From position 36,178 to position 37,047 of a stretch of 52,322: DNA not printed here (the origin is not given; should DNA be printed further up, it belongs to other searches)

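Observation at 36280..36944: Cassette copy B splits an Fe-S assembly gene string (nifS-nifU | cassette | nfu-ferredoxin)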

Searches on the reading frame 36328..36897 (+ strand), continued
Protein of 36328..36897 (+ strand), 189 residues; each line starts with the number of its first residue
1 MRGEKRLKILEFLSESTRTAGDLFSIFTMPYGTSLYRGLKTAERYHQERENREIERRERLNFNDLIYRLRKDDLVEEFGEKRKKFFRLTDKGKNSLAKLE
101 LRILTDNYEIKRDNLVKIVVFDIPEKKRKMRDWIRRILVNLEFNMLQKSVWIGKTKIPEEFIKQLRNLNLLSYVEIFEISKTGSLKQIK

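Call 38: search_protein_families(library=ncbifam, proteins=[window:36328-36897:+], max_evalue=0.1)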
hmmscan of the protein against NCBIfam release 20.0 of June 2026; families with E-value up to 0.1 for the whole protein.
window:36328-36897:+ (189 aa): 4 families
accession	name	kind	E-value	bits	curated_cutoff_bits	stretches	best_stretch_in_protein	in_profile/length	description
TIGR02277.1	PaaX_trns_reg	equivalog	6.2e-07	29.2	264.55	1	66-178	41-150/279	phenylacetic acid degradation operon negative regulatory protein PaaX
TIGR01573.1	cas2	equivalog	4.6e-05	23.6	24.5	1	118-153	4-40/96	CRISPR-associated endonuclease Cas2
NF033789.1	repress_SdpR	subfamily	0.022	14.7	100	1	4-33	8-37/79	autorepressor SdpR family transcription factor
NF033788.1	HTH_metalloreg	subfamily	0.07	13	55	0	4-30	11-38/77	metalloregulator ArsR/SmtB family transcription factor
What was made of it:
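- On PaaX family (TIGR02277; Pfam PaaX N-terminal, PaaX_M, PaaX_C): TIGR02277 scores 29.2 bits against a cutoff of 264.55, covering only profile positions 41-150 of 279 (call 38).
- Closest known: PaaX, repressor of phenylacetate catabolism. Different: TIGR02277 scores 29 bits against a cutoff of 264 (call 38).
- TIGR02277 PaaX aligns over residues 66-178 only (call 38).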

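Call 39: search_protein_families(library=padloc, proteins=[window:36328-36897:+], max_evalue=0.1)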
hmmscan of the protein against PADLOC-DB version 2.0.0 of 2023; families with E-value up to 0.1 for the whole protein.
window:36328-36897:+ (189 aa): 12 families
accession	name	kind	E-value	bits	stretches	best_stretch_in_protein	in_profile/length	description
PDLC01748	Cas2_IIIa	-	1.2e-06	27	1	118-177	4-63/88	-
PDLC00935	Cas2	-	1.2e-05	23.6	1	118-153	4-40/96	CRISPR-associated endonuclease Cas2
PDLC02909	Csa3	-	1.5e-05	22.9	1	5-98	147-231/237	-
PDLC01649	Cas2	-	1.8e-05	23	1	118-156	4-38/70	"CAS-I,CAS-II,CAS-III,CAS-IV,CAS-V,CAS-VI; acquisition_2"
PDLC01251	Cas2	-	0.00019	19.6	1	118-153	4-36/84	"CAS-I,CAS-II,CAS-III,CAS-IV,CAS-V,CAS-VI; acquisition_2"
PDLC02068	Cas2_II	-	0.0014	16.3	1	113-152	20-62/137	-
PDLC02072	Cas2_II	-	0.0037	15.5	1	118-152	9-46/72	-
PDLC01720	Csa3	-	0.0042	15.6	1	5-112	26-111/118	Csa3_1_CAS-I-II-III-IV-V-VI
PDLC01459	Cas2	-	0.0044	15.6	1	118-152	9-46/105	"CAS-I,CAS-II,CAS-III,CAS-IV,CAS-V,CAS-VI; acquisition_2"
PDLC01525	Cas2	-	0.0075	15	1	118-157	4-41/90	"CAS-I,CAS-II,CAS-III,CAS-IV,CAS-V,CAS-VI; acquisition_2"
PDLC03871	LmuC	-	0.014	13.4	1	24-100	36-113/156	-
PDLC02070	Cas2_II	-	0.017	13.6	1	118-160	4-44/89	-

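Call 44: search_protein_families(library=pfam, alignment_id=A4, max_evalue=0.00001)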
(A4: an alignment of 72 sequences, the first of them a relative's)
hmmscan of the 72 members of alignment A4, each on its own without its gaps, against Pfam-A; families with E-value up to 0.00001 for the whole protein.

A. member 1, L001:6660-6878:+ (72 aa): 1 family
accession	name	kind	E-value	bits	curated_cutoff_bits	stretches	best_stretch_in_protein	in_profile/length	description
PF01106.22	NifU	-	3.1e-22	78.9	27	1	5-70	1-67/67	NifU-like domain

B. families by the number of members that match (of 72 scanned): 72 families (the first 25 are shown)
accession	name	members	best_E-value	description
PF07992.20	Pyr_redox_2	4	4.3e-44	Pyridine nucleotide-disulphide oxidoreductase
PF13738.12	Pyr_redox_3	4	1.3e-23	Pyridine nucleotide-disulphide oxidoreductase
PF12831.13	FAD_oxidored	4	1.6e-09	FAD dependent oxidoreductase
PF00589.27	Phage_integrase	3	2.4e-42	Phage integrase family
PF00070.33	Pyr_redox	3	1.6e-11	Pyridine nucleotide-disulphide oxidoreductase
PF01134.28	GIDA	3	1.3e-09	Glucose inhibited division protein A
PF01541.30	GIY-YIG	3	1.7e-09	GIY-YIG catalytic domain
PF00113.28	Enolase_C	2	2e-75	Enolase, C-terminal TIM barrel domain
PF08459.17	UvrC_RNaseH_dom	2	4.1e-54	UvrC RNAse H endonuclease domain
PF03952.21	Enolase_N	2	1.3e-32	Enolase, N-terminal domain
PF13385.13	Laminin_G_3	2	1.7e-21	Concanavalin A-like lectin/glucanases superfamily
PF22920.2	UvrC_RNaseH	2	1.1e-20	UvrC Ribonuclease H-like domain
PF13354.11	Beta-lactamase2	2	9.7e-15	Beta-lactamase enzyme family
PF01145.31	Band_7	2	9.9e-15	SPFH domain / Band 7 family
PF02899.23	Phage_int_SAM_1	2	2.5e-13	Phage integrase, N-terminal SAM-like domain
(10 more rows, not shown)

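Call 45: search_protein_families(library=pfam, alignment_id=A5, max_evalue=0.00001)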
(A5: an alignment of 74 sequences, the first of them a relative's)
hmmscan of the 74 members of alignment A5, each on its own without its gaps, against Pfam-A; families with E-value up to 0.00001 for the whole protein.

A. member 1, L001:5097-5795:+ (232 aa): 2 families
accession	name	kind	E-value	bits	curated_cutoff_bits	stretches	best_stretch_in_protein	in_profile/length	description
PF01592.21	NifU_N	-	3.4e-39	134.3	22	1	33-162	2-125/127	NifU-like N terminal domain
PF04324.20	Fer2_BFD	-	1.8e-06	28.6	26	0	179-221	6-48/50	BFD-like [2Fe-2S] binding domain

B. families by the number of members that match (of 74 scanned): 59 families (the first 25 are shown)
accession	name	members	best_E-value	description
PF00589.27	Phage_integrase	11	8.3e-43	Phage integrase family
PF02899.23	Phage_int_SAM_1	11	1.1e-15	Phage integrase, N-terminal SAM-like domain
PF13495.12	Phage_int_SAM_4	11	6.5e-09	Phage integrase, N-terminal SAM-like domain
PF13102.12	Phage_int_SAM_5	8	3.9e-08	Phage integrase SAM-like domain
PF07992.20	Pyr_redox_2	4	5.1e-46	Pyridine nucleotide-disulphide oxidoreductase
PF13738.12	Pyr_redox_3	4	8.5e-28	Pyridine nucleotide-disulphide oxidoreductase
PF01134.28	GIDA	4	1.2e-12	Glucose inhibited division protein A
PF00070.33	Pyr_redox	4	2.2e-10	Pyridine nucleotide-disulphide oxidoreductase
PF12831.13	FAD_oxidored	4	1.3e-08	FAD dependent oxidoreductase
PF03486.20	HI0933_like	3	1.9e-09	HI0933-like protein Rossmann domain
PF02572.21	CobA_CobO_BtuR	2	8.1e-56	ATP:corrinoid adenosyltransferase BtuR/CobO/CobP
PF13385.13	Laminin_G_3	2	9.5e-31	Concanavalin A-like lectin/glucanases superfamily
PF00133.28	tRNA-synt_1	1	7.3e-122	tRNA synthetases class I (I, L, M and V)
PF00476.26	DNA_pol_A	1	1.2e-121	DNA polymerase family A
PF01702.25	TGT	1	2.3e-102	Queuine tRNA-ribosyltransferase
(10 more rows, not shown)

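Call 46: predict_structure(alignment_id=A3)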
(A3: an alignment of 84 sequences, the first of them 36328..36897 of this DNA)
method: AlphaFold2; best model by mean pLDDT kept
length: 189 residues; sequences in the alignment: 84
mean_pLDDT: 81.9   pTM: 0.50
mean pLDDT of the five models: 81.9, 79.9, 79.9, 79.3, 79.1
residues with pLDDT >= 90: 46; 70-90: 114; 50-70: 29; < 50: 0
segments of 3 or more residues with pLDDT < 50: none
pLDDT, mean of each block of 10 residues (from residue 1): 74 81 81 70 65 72 89 87 82 79 67 89 87 89 92 91 86 91 84
secondary structure, 60 per line:
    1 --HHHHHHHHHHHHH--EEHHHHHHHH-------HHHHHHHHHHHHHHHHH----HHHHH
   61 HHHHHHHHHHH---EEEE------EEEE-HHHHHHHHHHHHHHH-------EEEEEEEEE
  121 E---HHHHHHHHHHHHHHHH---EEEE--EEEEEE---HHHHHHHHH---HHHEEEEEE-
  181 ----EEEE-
elements in order: H3-15 H20-27 H35-51 H56-71 E75-78 E85-88 H90-104 E112-121 H125-140 E144-147 E150-155 H159-167 E174-179 E185-188
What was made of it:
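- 36328..36897 (+): Gene B: a 189-aa mini-PaaX with a winged helix (res 1-104) and a Cas2-like PaaX_M domain (res 112-188). AF2 model with pLDDT 82 (call 46).
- On PaaX family (TIGR02277; Pfam PaaX N-terminal, PaaX_M, PaaX_C): The AF2 model has helices 3-15, 20-27 and 56-71 plus a β-wing at 75-88 (call 46).
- The AF2 model shows a winged helix followed by a β-α-β-β-α-β-β domain (call 46).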

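Call 50: fold_search(model_id=the predicted structure, library=pdb)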
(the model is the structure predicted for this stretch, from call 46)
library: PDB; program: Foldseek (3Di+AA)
matches with E <= 10: 1161; with E <= 0.001: 1
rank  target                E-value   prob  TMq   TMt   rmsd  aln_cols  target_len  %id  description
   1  8a39_AP1              3.0e-04  1.00  0.36  0.27   8.4       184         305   17  Crystal Structure of PaaX from Escherichia coli W (released 2023-07-05)
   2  9h9y                  2.7e-03  1.00  0.34  0.61   5.6       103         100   16  Crystal structure of metal-free LmrR_V15Bpy variant BVS in a closed state (released 2025-03-05)
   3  6aht_B                7.9e-03  1.00  0.36  0.59   6.2       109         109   18  Plasmid partitioning protein TubR from Bacillus cereus (released 2019-06-26)
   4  3l09_A                1.4e-02  0.94  0.31  0.25   9.3       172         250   13  Crystal structure of Putative transcriptional regulator (JANN_22DEC04_CONTIG27_REVISED_GENE3569) from Jannaschia sp. C (released 2010-01-12)
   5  6aht_A                1.8e-02  1.00  0.34  0.55   7.0       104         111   15  Plasmid partitioning protein TubR from Bacillus cereus (released 2019-06-26)
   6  6fuu                  1.8e-02  1.00  0.33  0.58   5.6       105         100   18  Transcriptional regulator LmrR with bound heme (released 2018-05-16)
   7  1f9n_A                2.2e-02  0.41  0.21  0.25  13.1       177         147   16  CRYSTAL STRUCTURE OF AHRC, THE ARGININE REPRESSOR/ACTIVATOR PROTEIN FROM BACILLUS SUBTILIS (released 2002-02-27)
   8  6qfd_C                2.3e-02  1.00  0.32  0.50   5.3       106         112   17  The complex structure of hsRosR-S4 (vng0258/RosR-S4) (released 2019-07-10)
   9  4zzd                  2.3e-02  1.00  0.31  0.55   6.5       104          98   16  CRYSTAL STRUCTURE OF MULTIDRUG RESISTANCE REGULATOR LMRR BOUND TO RIBOFLAVIN (released 2015-08-26)
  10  3l09_B                2.5e-02  0.89  0.31  0.25   9.2       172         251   13  Crystal structure of Putative transcriptional regulator (JANN_22DEC04_CONTIG27_REVISED_GENE3569) from Jannaschia sp. C (released 2010-01-12)
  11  5zyf_E                2.6e-02  0.99  0.24  0.51   8.6        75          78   23  Crystal structure of Streptococcus pyogenes type II-A Cas2 (released 2018-08-15)
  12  2kko_MODEL_1_A        2.8e-02  1.00  0.34  0.56   5.0       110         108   16  Solution NMR structure of the homodimeric winged helix-turn-helix DNA-binding domain (fragment 1-100) Mb0332 f (released 2009-08-11)
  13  3l09_D                3.0e-02  0.85  0.30  0.24   9.2       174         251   13  Crystal structure of Putative transcriptional regulator (JANN_22DEC04_CONTIG27_REVISED_GENE3569) from Jannaschia sp. C (released 2010-01-12)
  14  3l09_C                3.1e-02  0.85  0.30  0.24   9.3       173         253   13  Crystal structure of Putative transcriptional regulator (JANN_22DEC04_CONTIG27_REVISED_GENE3569) from Jannaschia sp. C (released 2010-01-12)
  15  6jmi_B                3.3e-02  1.00  0.33  0.60   2.6       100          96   16  Crystal structure of M.tuberculosis Rv0081 (released 2019-04-10)
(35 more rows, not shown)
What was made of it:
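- On PaaX family (TIGR02277; Pfam PaaX N-terminal, PaaX_M, PaaX_C): Foldseek matches PaaX 8a39, PadR-like LmrR and TubR (call 50).
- The best structural match is E. coli PaaX 8a39, followed by PadR-like proteins and Cas2 (call 50).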

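Call 60: search_protein_families(library=pfam, proteins=[L019:192-704:+, L019:1434-1697:+, L019:1773-2243:+, L019:2248-2736:+], max_evalue=0.001)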
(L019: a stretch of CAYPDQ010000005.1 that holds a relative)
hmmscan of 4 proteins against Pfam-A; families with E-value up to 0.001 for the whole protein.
L019:192-704:+ (170 aa): 1 family
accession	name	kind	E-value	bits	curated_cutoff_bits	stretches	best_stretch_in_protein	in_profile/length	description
PF13385.13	Laminin_G_3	-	8.2e-30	104.4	27.6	1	9-163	4-151/151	Concanavalin A-like lectin/glucanases superfamily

L019:1434-1697:+ (87 aa): 0 families

L019:1773-2243:+ (156 aa): 0 families

L019:2248-2736:+ (162 aa): 0 families
